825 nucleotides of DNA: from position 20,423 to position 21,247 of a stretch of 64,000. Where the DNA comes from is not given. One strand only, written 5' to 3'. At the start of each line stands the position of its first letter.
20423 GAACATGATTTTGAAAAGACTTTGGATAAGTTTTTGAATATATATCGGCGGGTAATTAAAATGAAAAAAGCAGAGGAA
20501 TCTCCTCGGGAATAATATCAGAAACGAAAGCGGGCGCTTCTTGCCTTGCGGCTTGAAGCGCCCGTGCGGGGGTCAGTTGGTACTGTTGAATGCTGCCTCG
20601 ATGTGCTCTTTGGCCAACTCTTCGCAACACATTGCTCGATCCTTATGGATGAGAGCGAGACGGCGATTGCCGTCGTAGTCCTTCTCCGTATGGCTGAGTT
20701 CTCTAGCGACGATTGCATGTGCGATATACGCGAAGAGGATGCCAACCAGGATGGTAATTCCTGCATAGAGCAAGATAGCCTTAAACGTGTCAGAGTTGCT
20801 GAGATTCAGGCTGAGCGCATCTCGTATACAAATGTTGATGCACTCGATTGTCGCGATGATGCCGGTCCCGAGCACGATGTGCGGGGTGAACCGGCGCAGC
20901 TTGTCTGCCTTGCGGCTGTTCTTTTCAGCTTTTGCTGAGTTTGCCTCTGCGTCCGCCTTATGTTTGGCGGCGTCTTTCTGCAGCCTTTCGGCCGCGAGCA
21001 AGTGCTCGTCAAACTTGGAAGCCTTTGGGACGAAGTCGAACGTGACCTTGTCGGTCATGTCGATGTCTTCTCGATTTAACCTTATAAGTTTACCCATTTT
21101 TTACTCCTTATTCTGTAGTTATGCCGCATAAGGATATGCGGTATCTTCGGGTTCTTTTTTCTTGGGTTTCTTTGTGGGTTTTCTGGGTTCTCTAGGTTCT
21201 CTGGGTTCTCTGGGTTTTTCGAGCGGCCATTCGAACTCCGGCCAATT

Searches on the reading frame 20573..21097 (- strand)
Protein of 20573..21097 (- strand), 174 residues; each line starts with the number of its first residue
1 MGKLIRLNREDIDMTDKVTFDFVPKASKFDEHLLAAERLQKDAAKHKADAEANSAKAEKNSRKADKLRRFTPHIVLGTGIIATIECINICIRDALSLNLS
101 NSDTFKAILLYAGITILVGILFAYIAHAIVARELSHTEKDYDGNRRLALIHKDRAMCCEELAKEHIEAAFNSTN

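Call 6: search_protein_families(library=pfam, proteins=[window:20573-21097:-], max_evalue=1)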
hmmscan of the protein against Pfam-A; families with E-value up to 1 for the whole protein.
window:20573-21097:- (174 aa): 1 family
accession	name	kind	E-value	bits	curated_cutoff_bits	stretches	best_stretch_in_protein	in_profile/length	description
PF13055.11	DUF3917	-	0.0074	17.2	25.1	1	63-118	4-56/71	Protein of unknown function (DUF3917)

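Call 7: search_protein_families(library=phrogs, proteins=[window:20573-21097:-], max_evalue=1)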
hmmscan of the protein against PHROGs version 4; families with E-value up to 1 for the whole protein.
window:20573-21097:- (174 aa): 2 families
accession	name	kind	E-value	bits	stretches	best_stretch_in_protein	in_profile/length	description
phrog_38226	-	unknown function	0.047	14.8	1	31-73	50-92/104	-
phrog_9015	-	unknown function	0.3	12.8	1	40-67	34-61/79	-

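Call 8: search_protein_families(library=padloc, proteins=[window:20573-21097:-], max_evalue=1)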
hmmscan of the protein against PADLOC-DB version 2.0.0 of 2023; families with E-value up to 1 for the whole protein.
window:20573-21097:- (174 aa): 0 families
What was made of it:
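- Closest known: 2-TM effector modules of nucleotide-signalling defence systems. Different: There is no PADLOC hit (call 8).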

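Call 9: search_protein_families(library=ncbifam, proteins=[window:20573-21097:-], max_evalue=1)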
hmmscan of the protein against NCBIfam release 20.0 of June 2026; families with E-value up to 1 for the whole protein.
window:20573-21097:- (174 aa): 5 families
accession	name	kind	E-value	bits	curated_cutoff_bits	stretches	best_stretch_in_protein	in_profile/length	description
NF010801.0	PRK14205.1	equivalog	0.0025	18.4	119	1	74-126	62-112/118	fluoride efflux transporter CrcB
NF004705.1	PRK06041.1-3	equivalog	0.077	11.9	400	1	75-132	403-460/465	archaellar assembly protein ArlJ/FlaJ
NF037962.1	arsenic_eff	subfamily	0.08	12.3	100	1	92-144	80-132/287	arsenic efflux protein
NF011313.0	PRK14724.1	equivalog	0.15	9.8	1088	1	15-63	841-890/988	DNA topoisomerase III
TIGR00892.1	2A0113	subfamily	0.16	10.7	586.1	1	78-140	371-434/455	monocarboxylate transporter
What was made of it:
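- Closest known: Type II toxin-antitoxin or bacteriocin-immunity gene pairs. Different: Neither protein matches a known family (calls 6-9).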

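Call 10: find_homologous_proteins(query=window:20573-21097:-, max_evalue=0.01)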
Query window:20573-21097:- (174 aa): 3 proteins with E <= 0.01 among 198 candidates.
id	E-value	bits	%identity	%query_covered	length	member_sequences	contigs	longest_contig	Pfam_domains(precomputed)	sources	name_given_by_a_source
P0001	3.6e-107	373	100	100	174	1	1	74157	-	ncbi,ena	-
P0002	8.9e-60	219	63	99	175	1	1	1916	-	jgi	jgi:hypothetical protein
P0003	9.6e-60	219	62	99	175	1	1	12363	-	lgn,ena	-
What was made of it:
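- The only hits are P0002 and P0003, at 62-63% identity, among 5.8 billion clusters (call 10).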

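Call 11: find_encoding_contigs(protein=window:20573-21097:-, flank=10000, max_places=10)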
Protein window:20573-21097:- (174 aa): no gene with exactly this product is on record in the collection.

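Call 12: find_encoding_contigs(protein=P0003, flank=10000)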
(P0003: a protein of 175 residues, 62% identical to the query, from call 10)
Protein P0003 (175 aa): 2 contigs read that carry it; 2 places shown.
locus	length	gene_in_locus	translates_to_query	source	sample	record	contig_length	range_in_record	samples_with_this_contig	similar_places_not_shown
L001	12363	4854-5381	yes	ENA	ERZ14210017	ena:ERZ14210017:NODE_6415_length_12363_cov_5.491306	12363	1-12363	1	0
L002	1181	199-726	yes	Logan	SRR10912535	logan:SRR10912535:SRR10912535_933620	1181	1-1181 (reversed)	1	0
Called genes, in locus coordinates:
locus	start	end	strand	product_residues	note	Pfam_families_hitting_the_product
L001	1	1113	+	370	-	?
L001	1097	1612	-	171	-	PF00588:SpoU_methylase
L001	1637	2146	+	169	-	PF01300:Sua5_yciO_yrdC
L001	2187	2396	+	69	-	PF00462:Glutaredoxin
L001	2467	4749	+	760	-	PF00133:tRNA-synt_1, PF01406:tRNA-synt_1e (faint), PF09334:tRNA-synt_1g, PF13603:tRNA-synt_1_2, PF00133:tRNA-synt_1, PF09334:tRNA-synt_1g (weak), PF08264:Anticodon_1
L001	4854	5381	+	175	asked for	-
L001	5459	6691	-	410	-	PF13439:Glyco_transf_4, PF13477:Glyco_trans_4_2 (faint), PF13579:Glyco_trans_4_4, PF00534:Glycos_transf_1, PF13692:Glyco_trans_1_4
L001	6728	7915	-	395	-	PF22694:CtpB_N-like, PF00595:PDZ (weak), PF13180:PDZ_2, PF17820:PDZ_6, PF03572:Peptidase_S41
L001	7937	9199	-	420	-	PF05257:CHAP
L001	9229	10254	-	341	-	PF18075:FtsX_ECD, PF02687:FtsX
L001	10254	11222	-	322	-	PF00005:ABC_tran, PF02463:SMC_N (faint), PF20720:nSTAND3 (faint), PF13304:AAA_21 (faint)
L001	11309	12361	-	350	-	?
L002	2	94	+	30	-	?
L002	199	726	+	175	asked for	-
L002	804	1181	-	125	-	?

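Call 13: find_encoding_contigs(protein=P0002, flank=10000)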
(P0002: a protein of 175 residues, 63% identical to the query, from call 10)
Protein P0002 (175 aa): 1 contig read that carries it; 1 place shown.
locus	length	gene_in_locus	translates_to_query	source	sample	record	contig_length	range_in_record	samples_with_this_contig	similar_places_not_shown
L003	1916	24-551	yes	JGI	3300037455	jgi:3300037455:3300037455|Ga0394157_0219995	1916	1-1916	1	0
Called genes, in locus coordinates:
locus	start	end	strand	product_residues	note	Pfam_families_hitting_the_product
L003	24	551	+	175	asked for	-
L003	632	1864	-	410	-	PF13439:Glyco_transf_4, PF13477:Glyco_trans_4_2 (weak), PF13579:Glyco_trans_4_4, PF00534:Glycos_transf_1, PF13692:Glyco_trans_1_4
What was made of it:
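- On Horizontally acquired genomic island: The closest relatives (leuS 95% identical) carry it at the same site (calls 12, 13).
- The order is leuS | ORF | GT4 in L001, L002 and L003 (calls 12, 13).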

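Call 14: find_encoding_contigs(protein=P0001, flank=10000)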
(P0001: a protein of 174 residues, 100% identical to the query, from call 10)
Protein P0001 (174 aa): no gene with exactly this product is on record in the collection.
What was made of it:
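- Tried and rejected: Exact look-up of the window's own protein in the contig index found nothing on record (calls 11, 14).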

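Call 33: search_protein_representatives(alignment_id=A1)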
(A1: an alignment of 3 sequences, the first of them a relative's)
Query: 3 sequences, 175 profile positions. Proteins with E-value up to 0.001 (for the whole library): 2; up to 1e-10: 1; up to 1e-30: 1. The best 2 are listed.
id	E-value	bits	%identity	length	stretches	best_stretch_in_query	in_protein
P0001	1.6e-97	340.6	-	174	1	1-175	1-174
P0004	3.8e-05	39.8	-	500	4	59-96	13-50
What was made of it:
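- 20573..21097 (-): ORF174: an orphan 174-aa protein. It has a conserved N-terminal peptide (residues 1-25) followed by two long helices (26-96 and 101-173) that form a hairpin. The membrane-spanning parts sit at the turn. The only homologues are P0002 and P0003 (calls 10, 33).
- An exhaustive HMMER profile search of 1.84 billion representatives added only one weak repeat-protein hit (call 33).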

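Call 36: find_related_loci(query=A1, collection=metagenome_contigs, flank=6000)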
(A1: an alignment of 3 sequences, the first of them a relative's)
Query A1 (174 aa) in metagenome_contigs; peptide patterns used: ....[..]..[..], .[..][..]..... (x = any residue, [..] = any of these).
177 stretches matched a pattern, but none encodes a relative of the query by tblastn (E <= 1e-3).

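Call 40: search_protein_families(library=pfam, proteins=[P0004], max_evalue=1)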
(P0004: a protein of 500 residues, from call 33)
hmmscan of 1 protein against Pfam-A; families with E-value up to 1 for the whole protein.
P0004 (500 aa): 4 families
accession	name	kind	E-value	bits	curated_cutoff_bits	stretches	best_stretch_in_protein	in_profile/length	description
PF12555.13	SteA-like_C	-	0.014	15.9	26.4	0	411-430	13-32/52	SteA-like C-terminal domain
PF11368.13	DUF3169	-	0.19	11.7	31.6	0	151-190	3-44/250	Protein of unknown function (DUF3169)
PF03845.19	Spore_permease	-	0.3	10.3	23.4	0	346-367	31-52/321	Spore germination protein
PF23078.2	HTH_CHD6-9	-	0.56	10.5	27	0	456-473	37-54/105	Chromodomain-helicase-DNA-binding protein 6-9, tri-helical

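Call 41: list_cluster_members(proteins=[P0004, P0001, P0005])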
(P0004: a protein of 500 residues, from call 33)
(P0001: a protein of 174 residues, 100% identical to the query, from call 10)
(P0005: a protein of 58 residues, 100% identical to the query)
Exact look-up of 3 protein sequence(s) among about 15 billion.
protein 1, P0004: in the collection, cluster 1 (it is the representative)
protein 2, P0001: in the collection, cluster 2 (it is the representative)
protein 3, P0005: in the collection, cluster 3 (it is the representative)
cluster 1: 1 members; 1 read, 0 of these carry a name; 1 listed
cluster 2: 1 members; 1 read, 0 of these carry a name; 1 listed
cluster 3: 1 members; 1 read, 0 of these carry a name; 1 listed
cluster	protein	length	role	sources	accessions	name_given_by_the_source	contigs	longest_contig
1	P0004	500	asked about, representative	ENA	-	-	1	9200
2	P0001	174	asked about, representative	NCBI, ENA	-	-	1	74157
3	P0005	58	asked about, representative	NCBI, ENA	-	-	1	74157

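Call 42: find_encoding_contigs(protein=P0004, flank=5000)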
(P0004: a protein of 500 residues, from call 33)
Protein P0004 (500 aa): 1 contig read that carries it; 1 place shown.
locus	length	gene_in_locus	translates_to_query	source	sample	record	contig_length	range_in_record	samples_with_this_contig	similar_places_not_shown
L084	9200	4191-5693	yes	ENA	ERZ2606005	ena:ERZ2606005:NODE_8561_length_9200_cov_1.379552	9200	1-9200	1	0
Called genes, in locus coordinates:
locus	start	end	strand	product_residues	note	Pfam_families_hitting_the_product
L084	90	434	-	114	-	-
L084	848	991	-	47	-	PF00376:MerR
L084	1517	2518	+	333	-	-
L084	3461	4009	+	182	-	-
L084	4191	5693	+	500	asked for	-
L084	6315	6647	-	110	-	-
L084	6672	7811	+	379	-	-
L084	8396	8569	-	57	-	-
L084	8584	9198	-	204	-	?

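Call 57: search_dna_similar(query=window:20573-21097:-, collection=phages, mode=protein, max_evalue=0.1)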
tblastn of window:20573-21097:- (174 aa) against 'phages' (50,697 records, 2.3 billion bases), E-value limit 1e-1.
No match.

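Call 58: search_dna_similar(query=window:20573-21097:-, collection=plasmids, mode=protein, max_evalue=0.1)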
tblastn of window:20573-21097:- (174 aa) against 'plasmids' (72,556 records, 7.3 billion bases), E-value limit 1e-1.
No match.

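Call 59: predict_structure(alignment_id=A1)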
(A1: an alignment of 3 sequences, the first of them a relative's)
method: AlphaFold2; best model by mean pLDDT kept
length: 174 residues; sequences in the alignment: 3
mean_pLDDT: 81.4   pTM: 0.55
mean pLDDT of the five models: 81.4, 80.2, 78.3, 77.9, 77.6
residues with pLDDT >= 90: 77; 70-90: 68; 50-70: 4; < 50: 25
segments of 3 or more residues with pLDDT < 50: 1-25
pLDDT, mean of each block of 10 residues (from residue 1): 40 41 57 89 94 94 91 88 86 80 82 88 92 93 93 93 88 69
secondary structure, 60 per line:
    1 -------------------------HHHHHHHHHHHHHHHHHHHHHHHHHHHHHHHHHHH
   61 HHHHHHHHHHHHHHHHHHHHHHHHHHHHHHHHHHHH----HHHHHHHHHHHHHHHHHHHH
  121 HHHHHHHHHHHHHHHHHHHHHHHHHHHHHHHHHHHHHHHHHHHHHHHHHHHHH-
elements in order: H26-96 H101-173
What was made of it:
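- On One hyper-divergent Nanosyncoccus family of GT4-adjacent 2-TM hairpin proteins (proposed here): ORF174 has helices H26-96 and H101-173 (call 59).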

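Call 63: fold_search(model_id=the predicted structure, library=pdb)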
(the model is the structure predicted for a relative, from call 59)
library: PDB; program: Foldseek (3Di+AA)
matches with E <= 10: 527; with E <= 0.001: 0
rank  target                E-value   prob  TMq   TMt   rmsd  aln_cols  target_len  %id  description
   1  7nsu_D                2.8e-01  1.00  0.50  0.23   5.6       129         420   14  ColicinE9 intact translocation complex (released 2021-08-11)
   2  3k29                  2.8e-01  0.66  0.30  0.31  14.1       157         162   14  Structure of a putative YscO homolog CT670 from Chlamydia trachomatis (released 2009-10-13)
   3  9a72_A                2.9e-01  0.90  0.39  0.26  10.0       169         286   12  Integrative model of YFMS-CHEW by crosslinking MS and deep learning (released 2024-09-18)
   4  2b5u_A                3.2e-01  1.00  0.54  0.22   5.6       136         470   13  Crystal Structure Of Colicin E3 V206C Mutant In Complex With Its Immunity Protein (released 2006-11-07)
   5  1jch_A                3.2e-01  1.00  0.55  0.23   5.5       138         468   14  Crystal Structure of Colicin E3 in Complex with its Immunity Protein (released 2001-11-30)
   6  5vtl                  3.2e-01  0.51  0.28  0.24  32.7       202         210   14  Structure of metacyclic invariant surface protein , Tb427.07.360, from Trypanosoma brucei. (released 2018-08-08)
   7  5ew5_A                3.4e-01  0.99  0.55  0.22   6.0       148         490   13  Crystal Structure of Colicin E9 In Complex with Its Immunity Protein Im9 (released 2016-07-20)
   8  7a0g_III              3.6e-01  1.00  0.60  0.35   5.9       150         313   11  Structure of the SmhB pore of the tripartite alpha-pore forming toxin, Smh, from Serratia marcescens. (released 2021-03-31)
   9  7a0g_DDD              4.1e-01  0.98  0.52  0.31   7.0       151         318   13  Structure of the SmhB pore of the tripartite alpha-pore forming toxin, Smh, from Serratia marcescens. (released 2021-03-31)
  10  9ijm_F                4.6e-01  0.87  0.39  0.35  11.6       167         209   14  Bacterial flagellar sodium-driven stator PomA5PomB2 with 100 mM NaCl and 0.1 mM phenamil (released 2025-01-01)
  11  3zx6_A                4.8e-01  0.60  0.29  0.21   9.3       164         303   10  Structure of Hamp(AF1503)-Tsr fusion - Hamp (A291V) mutant (released 2012-02-29)
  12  8wjo_B                5.3e-01  0.60  0.33  0.21  11.8       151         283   13  Cryo-EM structure of 8-subunit Smc5/6 arm region (released 2024-06-26)
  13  8d9o                  5.3e-01  0.41  0.25  0.24  31.4       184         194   10  De Novo Photosynthetic Reaction Center Protein in Apo-State (released 2022-09-28)
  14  8gmh_C                5.6e-01  0.75  0.38  0.44   6.9       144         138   12  Crystal Structure of the ternary complex of TelA-LXG, LapA3, and LapA4 (released 2024-01-10)
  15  9clb_F                5.6e-01  0.69  0.27  0.37  28.4       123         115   13  Crystal structure of Bak bound to the inhibitory aBAK (released 2025-07-16)
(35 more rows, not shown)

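Call 64: fold_search(model_id=the predicted structure, library=viral)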
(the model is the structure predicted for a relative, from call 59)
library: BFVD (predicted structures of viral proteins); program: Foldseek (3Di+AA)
matches with E <= 10: 869; with E <= 0.001: 0
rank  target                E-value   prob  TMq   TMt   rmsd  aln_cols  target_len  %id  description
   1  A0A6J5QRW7            5.3e-03  1.00  0.44  0.36  12.2       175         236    9  Internal virion protein [uncultured Caudovirales phage]
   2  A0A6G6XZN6            1.4e-02  1.00  0.55  0.24   6.8       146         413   12  (no name in the UniProt tables at hand)
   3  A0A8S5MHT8            1.4e-02  1.00  0.52  0.36   7.2       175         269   15  Internal virion protein [Siphoviridae sp. ctvyM23]
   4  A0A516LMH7            1.4e-02  1.00  0.38  0.30  11.2       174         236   10  (no name in the UniProt tables at hand)
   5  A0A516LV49            1.5e-02  1.00  0.54  0.45  26.3       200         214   17  (no name in the UniProt tables at hand)
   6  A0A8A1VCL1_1          2.2e-02  1.00  0.47  0.13   9.9       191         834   14  (no name in the UniProt tables at hand)
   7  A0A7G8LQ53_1          2.9e-02  1.00  0.50  0.14  10.3       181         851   14  (no name in the UniProt tables at hand)
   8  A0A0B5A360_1          2.9e-02  0.97  0.33  0.10   8.6       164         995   13  Tape measure protein [Mycobacterium phage Cosmo]
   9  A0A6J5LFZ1            3.4e-02  1.00  0.50  0.60   6.2       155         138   11  Uncharacterized protein [uncultured Caudovirales phage]
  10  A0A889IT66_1          3.4e-02  0.97  0.33  0.10  11.8       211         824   15  (no name in the UniProt tables at hand)
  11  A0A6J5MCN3            3.8e-02  1.00  0.47  0.44   6.2       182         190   13  Internal virion protein [uncultured Caudovirales phage]
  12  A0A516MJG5            3.8e-02  0.99  0.38  0.29  19.9       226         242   16  (no name in the UniProt tables at hand)
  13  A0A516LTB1            4.4e-02  1.00  0.54  0.40   8.9       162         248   12  (no name in the UniProt tables at hand)
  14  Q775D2                4.4e-02  0.93  0.31  0.25  13.0       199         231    7  Bbp12 [Bordetella phage BPP-1]
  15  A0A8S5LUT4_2          4.6e-02  0.99  0.36  0.12   8.2       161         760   14  Tail protein [Siphoviridae sp. ctMsr1]
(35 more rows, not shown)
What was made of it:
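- Closest known: 2-TM effector modules of nucleotide-signalling defence systems. Same: Two such viral proteins appear among the fold-search matches (call 64, ranks 28 and 32).
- Non-significant fold resemblances were seen to hairpins of alpha-pore-forming toxins and to 2-TM defence effectors (calls 63, 64).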

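Call 87: find_related_loci(query=A1, collection=viral_contigs, flank=5000)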
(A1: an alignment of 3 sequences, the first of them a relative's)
Query A1 (174 aa) in viral_contigs; peptide patterns used: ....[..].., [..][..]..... (x = any residue, [..] = any of these).
114 stretches matched a pattern, but none encodes a relative of the query by tblastn (E <= 1e-3).
